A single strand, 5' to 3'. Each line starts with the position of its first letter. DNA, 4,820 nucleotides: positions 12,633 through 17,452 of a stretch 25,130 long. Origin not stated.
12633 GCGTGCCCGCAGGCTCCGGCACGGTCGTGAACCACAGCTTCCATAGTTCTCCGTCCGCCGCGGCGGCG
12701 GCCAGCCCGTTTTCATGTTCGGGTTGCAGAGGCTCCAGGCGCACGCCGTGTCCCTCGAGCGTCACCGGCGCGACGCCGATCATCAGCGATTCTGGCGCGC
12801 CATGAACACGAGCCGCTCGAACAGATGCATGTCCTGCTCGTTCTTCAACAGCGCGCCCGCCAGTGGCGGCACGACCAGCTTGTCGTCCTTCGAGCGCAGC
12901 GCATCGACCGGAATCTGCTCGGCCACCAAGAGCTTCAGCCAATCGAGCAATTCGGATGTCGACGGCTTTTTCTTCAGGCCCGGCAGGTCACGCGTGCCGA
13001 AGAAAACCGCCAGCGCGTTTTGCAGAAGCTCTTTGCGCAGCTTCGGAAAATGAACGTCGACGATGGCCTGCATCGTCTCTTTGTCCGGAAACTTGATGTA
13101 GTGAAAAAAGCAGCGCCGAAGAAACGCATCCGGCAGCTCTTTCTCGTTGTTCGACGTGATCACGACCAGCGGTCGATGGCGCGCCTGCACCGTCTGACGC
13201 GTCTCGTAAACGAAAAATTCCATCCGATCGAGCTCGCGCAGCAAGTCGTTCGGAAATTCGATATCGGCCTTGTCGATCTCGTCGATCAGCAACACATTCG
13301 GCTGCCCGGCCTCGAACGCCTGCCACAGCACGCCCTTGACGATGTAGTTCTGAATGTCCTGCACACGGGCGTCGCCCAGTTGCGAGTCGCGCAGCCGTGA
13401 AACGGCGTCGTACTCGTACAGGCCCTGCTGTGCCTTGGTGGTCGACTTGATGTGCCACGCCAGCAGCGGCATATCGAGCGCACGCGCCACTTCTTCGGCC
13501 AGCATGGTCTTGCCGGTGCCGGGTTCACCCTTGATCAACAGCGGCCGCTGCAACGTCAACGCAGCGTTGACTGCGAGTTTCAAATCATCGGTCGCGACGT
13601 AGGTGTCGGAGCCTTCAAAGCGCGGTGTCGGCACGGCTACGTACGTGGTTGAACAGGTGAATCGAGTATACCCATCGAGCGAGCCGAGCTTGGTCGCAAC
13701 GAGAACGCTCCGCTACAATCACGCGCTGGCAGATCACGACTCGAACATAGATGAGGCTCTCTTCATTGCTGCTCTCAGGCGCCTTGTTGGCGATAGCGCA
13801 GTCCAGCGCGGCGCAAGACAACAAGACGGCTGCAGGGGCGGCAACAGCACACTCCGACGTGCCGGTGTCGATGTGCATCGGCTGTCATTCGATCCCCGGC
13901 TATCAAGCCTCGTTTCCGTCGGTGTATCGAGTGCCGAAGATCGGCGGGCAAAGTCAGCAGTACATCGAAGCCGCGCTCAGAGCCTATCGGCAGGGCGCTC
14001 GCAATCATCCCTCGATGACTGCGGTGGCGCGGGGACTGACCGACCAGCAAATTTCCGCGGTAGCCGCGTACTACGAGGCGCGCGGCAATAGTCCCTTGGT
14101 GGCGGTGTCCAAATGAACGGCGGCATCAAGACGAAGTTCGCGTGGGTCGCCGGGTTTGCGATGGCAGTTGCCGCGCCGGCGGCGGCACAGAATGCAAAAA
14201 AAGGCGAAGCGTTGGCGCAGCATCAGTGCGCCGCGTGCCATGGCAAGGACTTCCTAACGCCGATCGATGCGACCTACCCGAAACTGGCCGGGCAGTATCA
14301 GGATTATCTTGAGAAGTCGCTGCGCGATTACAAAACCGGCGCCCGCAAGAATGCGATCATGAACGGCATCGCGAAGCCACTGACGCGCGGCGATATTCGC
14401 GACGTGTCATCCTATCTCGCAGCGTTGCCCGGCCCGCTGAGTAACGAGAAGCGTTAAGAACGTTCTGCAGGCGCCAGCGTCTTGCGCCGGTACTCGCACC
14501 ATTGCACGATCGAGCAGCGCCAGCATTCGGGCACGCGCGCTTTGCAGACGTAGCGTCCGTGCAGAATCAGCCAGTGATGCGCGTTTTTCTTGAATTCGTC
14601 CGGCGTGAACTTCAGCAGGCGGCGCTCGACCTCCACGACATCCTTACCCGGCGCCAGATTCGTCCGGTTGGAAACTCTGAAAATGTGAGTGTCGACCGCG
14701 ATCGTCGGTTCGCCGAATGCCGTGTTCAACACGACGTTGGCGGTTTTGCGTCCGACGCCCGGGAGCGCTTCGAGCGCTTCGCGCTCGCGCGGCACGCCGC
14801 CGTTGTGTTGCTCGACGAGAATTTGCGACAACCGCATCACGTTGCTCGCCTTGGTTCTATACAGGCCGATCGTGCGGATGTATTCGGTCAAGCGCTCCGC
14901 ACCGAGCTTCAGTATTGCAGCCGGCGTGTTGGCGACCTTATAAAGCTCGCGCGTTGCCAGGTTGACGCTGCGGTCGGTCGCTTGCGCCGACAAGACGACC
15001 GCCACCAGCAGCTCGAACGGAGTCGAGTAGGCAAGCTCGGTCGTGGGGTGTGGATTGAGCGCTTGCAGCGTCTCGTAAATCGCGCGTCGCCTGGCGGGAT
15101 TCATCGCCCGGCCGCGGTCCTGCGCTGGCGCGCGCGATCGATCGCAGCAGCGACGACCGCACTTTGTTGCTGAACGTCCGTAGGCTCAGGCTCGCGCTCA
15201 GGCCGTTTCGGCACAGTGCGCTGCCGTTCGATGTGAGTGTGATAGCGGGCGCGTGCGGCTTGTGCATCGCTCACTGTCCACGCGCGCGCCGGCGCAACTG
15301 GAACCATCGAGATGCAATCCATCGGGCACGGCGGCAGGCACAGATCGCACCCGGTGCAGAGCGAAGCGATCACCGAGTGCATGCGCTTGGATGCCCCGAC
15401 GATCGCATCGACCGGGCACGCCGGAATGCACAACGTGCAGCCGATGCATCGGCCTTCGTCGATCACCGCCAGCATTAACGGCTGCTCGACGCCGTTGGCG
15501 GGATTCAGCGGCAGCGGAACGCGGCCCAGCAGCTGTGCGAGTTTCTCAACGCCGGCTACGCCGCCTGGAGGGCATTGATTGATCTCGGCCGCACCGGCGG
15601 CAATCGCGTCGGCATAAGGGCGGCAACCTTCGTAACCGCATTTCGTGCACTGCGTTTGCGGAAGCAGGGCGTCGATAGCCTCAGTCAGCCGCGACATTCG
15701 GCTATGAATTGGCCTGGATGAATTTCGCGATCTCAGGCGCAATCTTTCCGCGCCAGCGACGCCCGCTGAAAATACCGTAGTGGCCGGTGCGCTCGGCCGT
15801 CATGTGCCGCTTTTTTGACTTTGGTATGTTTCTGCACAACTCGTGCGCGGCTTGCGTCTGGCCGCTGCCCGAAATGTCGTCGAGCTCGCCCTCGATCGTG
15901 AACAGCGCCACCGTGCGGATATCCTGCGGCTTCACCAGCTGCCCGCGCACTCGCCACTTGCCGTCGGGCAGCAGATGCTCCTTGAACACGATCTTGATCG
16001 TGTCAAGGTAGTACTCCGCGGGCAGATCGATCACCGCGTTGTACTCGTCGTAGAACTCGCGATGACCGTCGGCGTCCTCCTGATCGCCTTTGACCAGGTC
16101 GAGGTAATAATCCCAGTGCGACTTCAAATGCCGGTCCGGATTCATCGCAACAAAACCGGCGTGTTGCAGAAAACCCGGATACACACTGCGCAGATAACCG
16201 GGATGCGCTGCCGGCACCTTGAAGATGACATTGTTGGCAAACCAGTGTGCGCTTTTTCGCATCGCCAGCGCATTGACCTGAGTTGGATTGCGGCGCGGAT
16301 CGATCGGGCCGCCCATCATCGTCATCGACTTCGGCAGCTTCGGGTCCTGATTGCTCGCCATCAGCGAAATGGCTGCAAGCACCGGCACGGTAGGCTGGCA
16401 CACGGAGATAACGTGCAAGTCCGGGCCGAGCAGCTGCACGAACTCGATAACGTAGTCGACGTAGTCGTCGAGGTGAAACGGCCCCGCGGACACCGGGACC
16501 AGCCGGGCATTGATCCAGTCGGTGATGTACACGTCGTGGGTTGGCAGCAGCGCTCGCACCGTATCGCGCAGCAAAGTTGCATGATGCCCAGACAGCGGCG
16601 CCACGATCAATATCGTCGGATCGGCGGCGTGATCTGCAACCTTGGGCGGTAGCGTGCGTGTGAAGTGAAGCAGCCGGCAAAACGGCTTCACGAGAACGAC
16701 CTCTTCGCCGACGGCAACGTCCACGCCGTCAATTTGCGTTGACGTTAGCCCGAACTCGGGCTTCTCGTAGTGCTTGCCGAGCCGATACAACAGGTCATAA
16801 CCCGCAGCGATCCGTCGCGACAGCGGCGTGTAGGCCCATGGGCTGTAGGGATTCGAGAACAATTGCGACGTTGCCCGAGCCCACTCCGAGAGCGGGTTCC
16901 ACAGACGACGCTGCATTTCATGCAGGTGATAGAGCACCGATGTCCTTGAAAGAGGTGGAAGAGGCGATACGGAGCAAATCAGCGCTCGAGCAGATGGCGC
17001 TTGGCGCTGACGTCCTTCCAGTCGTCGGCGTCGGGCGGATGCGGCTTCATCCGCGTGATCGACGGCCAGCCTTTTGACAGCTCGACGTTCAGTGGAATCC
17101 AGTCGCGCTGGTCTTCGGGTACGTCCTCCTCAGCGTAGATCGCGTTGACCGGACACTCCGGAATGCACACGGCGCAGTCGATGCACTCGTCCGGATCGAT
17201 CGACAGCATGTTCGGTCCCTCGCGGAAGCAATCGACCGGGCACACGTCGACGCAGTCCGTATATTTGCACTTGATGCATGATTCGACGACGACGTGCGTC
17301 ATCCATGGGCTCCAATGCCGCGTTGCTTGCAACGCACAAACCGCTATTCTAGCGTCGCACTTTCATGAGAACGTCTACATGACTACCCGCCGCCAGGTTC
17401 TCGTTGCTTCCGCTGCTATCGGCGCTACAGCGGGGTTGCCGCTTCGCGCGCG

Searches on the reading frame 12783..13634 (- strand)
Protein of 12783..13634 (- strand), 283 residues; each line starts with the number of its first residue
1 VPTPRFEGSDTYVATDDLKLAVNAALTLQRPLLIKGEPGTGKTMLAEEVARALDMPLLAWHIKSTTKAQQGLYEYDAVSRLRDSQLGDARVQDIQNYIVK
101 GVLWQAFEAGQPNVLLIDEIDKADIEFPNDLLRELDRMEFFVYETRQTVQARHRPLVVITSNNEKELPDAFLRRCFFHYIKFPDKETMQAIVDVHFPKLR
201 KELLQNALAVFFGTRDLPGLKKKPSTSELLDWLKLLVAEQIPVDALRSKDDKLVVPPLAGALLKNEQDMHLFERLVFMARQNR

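Call 85: search_protein_families(library=pfam, proteins=[window:12783-13634:-], max_evalue=0.00001)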
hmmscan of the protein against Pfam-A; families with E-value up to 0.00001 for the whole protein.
window:12783-13634:- (283 aa): 6 families
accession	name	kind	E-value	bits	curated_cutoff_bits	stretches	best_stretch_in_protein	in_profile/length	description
PF07728.20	AAA_5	-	3.9e-13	50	22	1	31-174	1-138/139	AAA domain (dynein-related subfamily)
PF00004.35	AAA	-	1.2e-12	48.9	21.2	1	32-182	1-129/131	ATPase family associated with various cellular activities (AAA)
PF07724.20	AAA_2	-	2.9e-08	34.3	27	1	33-170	7-132/166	AAA domain (Cdc48 subfamily)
PF13401.12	AAA_22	-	1.2e-07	32.5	27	1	29-137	5-106/130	AAA domain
PF00158.32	Sigma54_activat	-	9.9e-07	29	20.2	0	20-51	13-44/168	Sigma-54 interaction domain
PF13191.12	AAA_16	-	6.7e-06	27.1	32.6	0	27-129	21-150/167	AAA ATPase domain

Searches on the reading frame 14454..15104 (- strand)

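Call 3: search_protein_families(library=pfam, proteins=[window:14454-15104:-])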
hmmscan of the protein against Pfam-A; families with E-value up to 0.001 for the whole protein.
window:14454-15104:- (216 aa): 2 families
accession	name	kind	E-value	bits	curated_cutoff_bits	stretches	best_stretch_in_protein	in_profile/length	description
PF00730.31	HhH-GPD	-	4.1e-21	75.8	26.2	1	34-167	1-106/108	HhH-GPD superfamily base excision DNA repair protein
PF00633.29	HHH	-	1.6e-07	31.2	24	1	100-127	2-29/30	Helix-hairpin-helix motif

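Call 4: search_protein_families(library=ncbifam, proteins=[window:14454-15104:-])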
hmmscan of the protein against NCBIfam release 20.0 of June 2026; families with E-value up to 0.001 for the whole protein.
window:14454-15104:- (216 aa): 6 families
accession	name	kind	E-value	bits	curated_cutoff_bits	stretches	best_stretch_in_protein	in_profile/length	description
NF007978.0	PRK10702.1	equivalog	8.1e-95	316.4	405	1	1-208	1-208/211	endonuclease III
TIGR01083.1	nth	equivalog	1.3e-83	279.4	211.7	1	5-194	3-192/192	endonuclease III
NF053634.1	MonDNAglycDR2438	equivalog_domain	8.1e-17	61.5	400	1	29-204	20-205/219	monofunctional DNA glycosylase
TIGR01084.1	mutY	equivalog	9.4e-17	61.4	286.5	1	79-208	78-211/277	A/G-specific adenine glycosylase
NF008132.0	PRK10880.1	equivalog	1e-11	44.5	427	1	79-204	81-210/351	A/G-specific adenine glycosylase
NF010488.0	PRK13910.1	equivalog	1.2e-10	41.2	471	1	75-204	40-168/290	adenine-specific DNA glycosylase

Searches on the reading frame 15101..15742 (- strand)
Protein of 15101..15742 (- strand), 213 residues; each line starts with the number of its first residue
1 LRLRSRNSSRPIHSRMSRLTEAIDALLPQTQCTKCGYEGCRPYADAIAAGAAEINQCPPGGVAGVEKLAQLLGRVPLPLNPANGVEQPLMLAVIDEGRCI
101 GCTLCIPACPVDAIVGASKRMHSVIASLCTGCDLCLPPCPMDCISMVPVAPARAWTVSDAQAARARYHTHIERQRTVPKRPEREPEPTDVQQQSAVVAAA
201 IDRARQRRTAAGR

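Call 3: search_protein_families(library=pfam, proteins=[window:15101-15742:-])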
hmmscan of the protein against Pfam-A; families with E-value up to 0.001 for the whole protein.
window:15101-15742:- (213 aa): 10 families
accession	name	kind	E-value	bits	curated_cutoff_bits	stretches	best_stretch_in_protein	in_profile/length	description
PF14697.11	Fer4_21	-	9.6e-18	64.5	35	1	92-146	1-59/59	4Fe-4S dicluster domain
PF04060.18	FeS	-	8.5e-14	51.4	23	1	27-59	1-33/33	Putative Fe-S cluster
PF00037.32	Fer4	-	7.3e-11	41.9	21.1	1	93-114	2-23/24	4Fe-4S binding domain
PF12838.12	Fer4_7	-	5.9e-07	30.3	27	0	129-154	2-27/52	4Fe-4S dicluster domain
PF13187.11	Fer4_9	-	1.2e-06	28.9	27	1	98-144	1-52/52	4Fe-4S dicluster domain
PF13484.11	Fer4_16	-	2.4e-06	28.7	30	1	98-118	1-21/66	4Fe-4S double cluster binding domain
PF25160.1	LdpA_Fe-S-bd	-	4e-06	26.9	27.6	2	121-147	20-46/49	LdpA Fe-S cluster-binding domain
PF12797.12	Fer4_2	-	4.1e-06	26.8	24.5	1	93-111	4-22/22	4Fe-4S binding domain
PF12837.12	Fer4_6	-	7.4e-06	26.1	25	1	92-114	2-24/24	4Fe-4S binding domain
PF13237.11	Fer4_10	-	1.6e-05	25.2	25.5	1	93-140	3-53/53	4Fe-4S dicluster domain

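Call 4: search_protein_families(library=ncbifam, proteins=[window:15101-15742:-])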
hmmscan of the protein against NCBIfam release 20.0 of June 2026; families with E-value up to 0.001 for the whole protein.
window:15101-15742:- (213 aa): 47 families (the best 25 are shown)
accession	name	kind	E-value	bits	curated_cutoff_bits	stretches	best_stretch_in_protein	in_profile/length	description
NF005415.0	PRK06991.1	equivalog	1.2e-81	274.5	281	1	16-176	4-168/284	electron transport complex subunit RsxB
TIGR01944.1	rnfB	subfamily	3.9e-61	205.9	68.7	1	13-160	30-177/190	RnfABCDGE type electron transport complex subunit B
NF003475.0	PRK05113.1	equivalog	2.8e-58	196.9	203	1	17-155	34-172/190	electron transport complex subunit RsxB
NF006446.0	PRK08764.1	equivalog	3e-53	179.4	220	1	15-149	4-138/139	Rnf electron transport complex subunit RnfB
NF041836.1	rnfB_Methano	equivalog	6.1e-16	58.7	445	2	10-74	30-94/265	Rnf electron transport complex subunit RnfB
NF005505.0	PRK07118.1-4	equivalog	1.4e-15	57.5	378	2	9-74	29-94/265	Fe-S cluster domain-containing protein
NF005504.0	PRK07118.1-3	equivalog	1.1e-13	51.2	437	2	23-74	40-92/293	Fe-S cluster domain-containing protein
NF005503.0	PRK07118.1-2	equivalog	2.8e-13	49.8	252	2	20-74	35-90/292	RnfABCDGE type electron transport complex subunit B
NF005506.0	PRK07118.1-5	equivalog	3e-13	49.8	388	2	17-73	36-92/279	Fe-S cluster domain-containing protein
NF006183.0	PRK08318.1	equivalog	8.7e-09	34.6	335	1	65-156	309-411/422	NAD-dependent dihydropyrimidine dehydrogenase subunit PreA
TIGR02179.1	PorD_KorD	subfamily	1.1e-08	35.1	60.05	1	92-148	20-76/78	2-oxoacid:acceptor oxidoreductase, delta subunit, pyruvate/2-ketoisovalerate family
NF040770.1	hetero_SS_HdrA2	exception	2.8e-08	32.4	1100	1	85-149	565-628/777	CoB-CoM heterodisulfide reductase HdrA2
TIGR03224.1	benzo_boxA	equivalog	6.1e-08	32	459.2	1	93-158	6-71/411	benzoyl-CoA 2,3-epoxidase subunit BoxA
NF040684.1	PorD_Arch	equivalog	2e-07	31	120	1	92-147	27-82/85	pyruvate synthase subunit PorD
TIGR03048.1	PS_I_psaC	equivalog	3.5e-07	30.4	130.65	0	125-160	6-41/80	photosystem I iron-sulfur center protein PsaC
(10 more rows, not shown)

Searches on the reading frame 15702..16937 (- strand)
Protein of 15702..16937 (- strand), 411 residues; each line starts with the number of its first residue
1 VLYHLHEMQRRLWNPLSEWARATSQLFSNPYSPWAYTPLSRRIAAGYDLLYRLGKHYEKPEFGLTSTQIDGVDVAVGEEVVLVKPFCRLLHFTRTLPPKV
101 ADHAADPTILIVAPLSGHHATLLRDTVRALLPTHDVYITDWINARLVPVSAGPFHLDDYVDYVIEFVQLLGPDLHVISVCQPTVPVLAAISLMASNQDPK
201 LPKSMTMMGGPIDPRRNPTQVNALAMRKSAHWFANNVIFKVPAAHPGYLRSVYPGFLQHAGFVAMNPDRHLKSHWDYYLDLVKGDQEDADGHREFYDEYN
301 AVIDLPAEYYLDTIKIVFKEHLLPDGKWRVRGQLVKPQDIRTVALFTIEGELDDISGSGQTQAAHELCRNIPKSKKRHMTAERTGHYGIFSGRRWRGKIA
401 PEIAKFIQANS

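Call 3: search_protein_families(library=pfam, proteins=[window:15702-16937:-])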
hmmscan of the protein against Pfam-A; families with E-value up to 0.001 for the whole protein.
window:15702-16937:- (411 aa): 1 family
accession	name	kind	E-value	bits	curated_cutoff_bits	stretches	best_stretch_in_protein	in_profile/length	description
PF06850.17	PHB_depo_C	-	3.1e-93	311.3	27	1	209-410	1-202/203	PHB de-polymerase C-terminus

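Call 4: search_protein_families(library=ncbifam, proteins=[window:15702-16937:-])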
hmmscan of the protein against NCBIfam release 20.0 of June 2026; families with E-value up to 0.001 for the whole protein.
window:15702-16937:- (411 aa): 3 families
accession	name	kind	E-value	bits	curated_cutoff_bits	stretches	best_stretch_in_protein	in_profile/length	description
TIGR01849.1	PHB_depoly_PhaZ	subfamily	9.9e-185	614.1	300.75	1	2-409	1-405/406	polyhydroxyalkanoate depolymerase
TIGR01836.1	PHA_synth_III_C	subfamily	2.9e-08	33.1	365.3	1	80-409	41-349/350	class III poly(R)-hydroxyalkanoic acid synthase subunit PhaC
NF005898.0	PRK07868.1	equivalog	0.00034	18.5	925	1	250-409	206-360/994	acyl-CoA synthetase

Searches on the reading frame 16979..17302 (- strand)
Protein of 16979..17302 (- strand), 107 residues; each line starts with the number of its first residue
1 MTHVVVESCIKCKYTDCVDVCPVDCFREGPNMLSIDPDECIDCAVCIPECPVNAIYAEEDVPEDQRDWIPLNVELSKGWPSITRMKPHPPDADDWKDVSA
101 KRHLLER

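Call 85: search_protein_families(library=pfam, proteins=[window:16979-17302:-], max_evalue=0.00001)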
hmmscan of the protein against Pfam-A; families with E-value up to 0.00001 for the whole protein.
window:16979-17302:- (107 aa): 7 families
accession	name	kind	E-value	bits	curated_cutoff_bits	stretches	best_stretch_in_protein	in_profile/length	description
PF11953.13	DUF3470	-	3.1e-18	65.9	23.2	1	67-107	2-42/42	Domain of unknown function (DUF3470)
PF00037.32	Fer4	-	4e-09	36.3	21.1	1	34-56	2-24/24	4Fe-4S binding domain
PF13484.11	Fer4_16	-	2.4e-07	31.9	30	0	39-66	1-28/66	4Fe-4S double cluster binding domain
PF13237.11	Fer4_10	-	3.2e-07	30.6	25.5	0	7-51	7-53/53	4Fe-4S dicluster domain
PF12837.12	Fer4_6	-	1.2e-06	28.7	25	0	34-55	3-24/24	4Fe-4S binding domain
PF12838.12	Fer4_7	-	1.7e-06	28.8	27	1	8-54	1-52/52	4Fe-4S dicluster domain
PF12797.12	Fer4_2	-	2.2e-06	27.7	24.5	0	34-52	4-22/22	4Fe-4S binding domain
